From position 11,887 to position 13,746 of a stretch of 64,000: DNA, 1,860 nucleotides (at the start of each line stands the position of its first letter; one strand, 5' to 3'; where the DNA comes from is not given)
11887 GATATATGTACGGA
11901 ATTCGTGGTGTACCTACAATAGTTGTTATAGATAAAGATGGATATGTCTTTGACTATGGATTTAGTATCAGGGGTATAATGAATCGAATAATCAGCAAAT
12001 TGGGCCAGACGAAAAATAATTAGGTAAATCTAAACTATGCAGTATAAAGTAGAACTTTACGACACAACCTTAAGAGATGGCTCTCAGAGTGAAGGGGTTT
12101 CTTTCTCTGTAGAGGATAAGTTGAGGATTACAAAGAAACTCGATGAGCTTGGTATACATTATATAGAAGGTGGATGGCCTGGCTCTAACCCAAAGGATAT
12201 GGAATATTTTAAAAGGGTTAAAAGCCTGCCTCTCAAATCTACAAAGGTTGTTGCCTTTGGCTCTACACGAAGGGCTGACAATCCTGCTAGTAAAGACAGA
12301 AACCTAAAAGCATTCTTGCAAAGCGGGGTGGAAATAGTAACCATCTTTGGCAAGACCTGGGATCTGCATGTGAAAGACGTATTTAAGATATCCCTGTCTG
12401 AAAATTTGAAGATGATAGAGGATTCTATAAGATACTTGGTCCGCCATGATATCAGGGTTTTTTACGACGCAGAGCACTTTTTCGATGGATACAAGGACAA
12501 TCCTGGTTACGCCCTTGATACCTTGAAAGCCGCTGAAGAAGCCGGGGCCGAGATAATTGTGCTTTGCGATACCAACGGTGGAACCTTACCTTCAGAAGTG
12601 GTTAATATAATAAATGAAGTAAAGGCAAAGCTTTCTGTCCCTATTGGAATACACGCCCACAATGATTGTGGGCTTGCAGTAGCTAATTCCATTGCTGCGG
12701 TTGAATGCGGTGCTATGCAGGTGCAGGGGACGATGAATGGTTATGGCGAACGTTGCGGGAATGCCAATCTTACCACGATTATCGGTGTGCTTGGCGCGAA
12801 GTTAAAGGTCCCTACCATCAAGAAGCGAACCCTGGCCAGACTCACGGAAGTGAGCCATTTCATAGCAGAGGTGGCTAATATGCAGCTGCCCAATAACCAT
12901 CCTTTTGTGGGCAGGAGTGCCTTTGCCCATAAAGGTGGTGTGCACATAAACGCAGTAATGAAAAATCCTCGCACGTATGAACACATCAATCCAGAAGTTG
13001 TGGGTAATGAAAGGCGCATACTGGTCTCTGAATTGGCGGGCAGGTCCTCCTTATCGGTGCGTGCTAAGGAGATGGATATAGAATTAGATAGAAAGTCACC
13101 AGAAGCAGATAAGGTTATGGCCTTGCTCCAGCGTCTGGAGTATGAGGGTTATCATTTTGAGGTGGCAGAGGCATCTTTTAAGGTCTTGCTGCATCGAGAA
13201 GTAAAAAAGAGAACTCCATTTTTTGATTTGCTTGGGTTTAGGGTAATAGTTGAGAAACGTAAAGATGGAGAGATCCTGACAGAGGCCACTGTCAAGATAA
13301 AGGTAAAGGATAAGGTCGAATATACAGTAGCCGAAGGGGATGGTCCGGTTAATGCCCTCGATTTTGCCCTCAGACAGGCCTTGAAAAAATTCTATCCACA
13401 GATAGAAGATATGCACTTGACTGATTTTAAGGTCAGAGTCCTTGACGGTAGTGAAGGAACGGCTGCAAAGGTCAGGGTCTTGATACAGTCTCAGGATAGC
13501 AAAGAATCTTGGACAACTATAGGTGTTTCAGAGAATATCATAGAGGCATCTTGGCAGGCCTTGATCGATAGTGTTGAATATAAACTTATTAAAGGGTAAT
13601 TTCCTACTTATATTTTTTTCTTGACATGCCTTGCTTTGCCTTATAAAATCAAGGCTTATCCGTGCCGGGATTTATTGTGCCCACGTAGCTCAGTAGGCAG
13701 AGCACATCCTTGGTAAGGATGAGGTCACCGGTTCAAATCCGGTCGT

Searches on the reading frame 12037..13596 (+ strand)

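Call 63: search_protein_families(library=pfam, proteins=[window:12037-13596:+], max_evalue=0.00001)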
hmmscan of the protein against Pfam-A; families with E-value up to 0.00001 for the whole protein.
window:12037-13596:+ (520 aa): 3 families
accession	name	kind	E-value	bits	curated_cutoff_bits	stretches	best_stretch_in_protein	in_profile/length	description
PF00682.25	HMGL-like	-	2.8e-52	178.1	29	1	4-266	1-253/260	HMGL-like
PF08502.15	LeuA_dimer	-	1.6e-27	96.4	24.9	1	375-516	1-130/131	LeuA allosteric (dimerisation) domain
PF22617.1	HCS_D2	-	1.3e-18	67.6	27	1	291-354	2-66/82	Homocitrate synthase post-HMGL domain-like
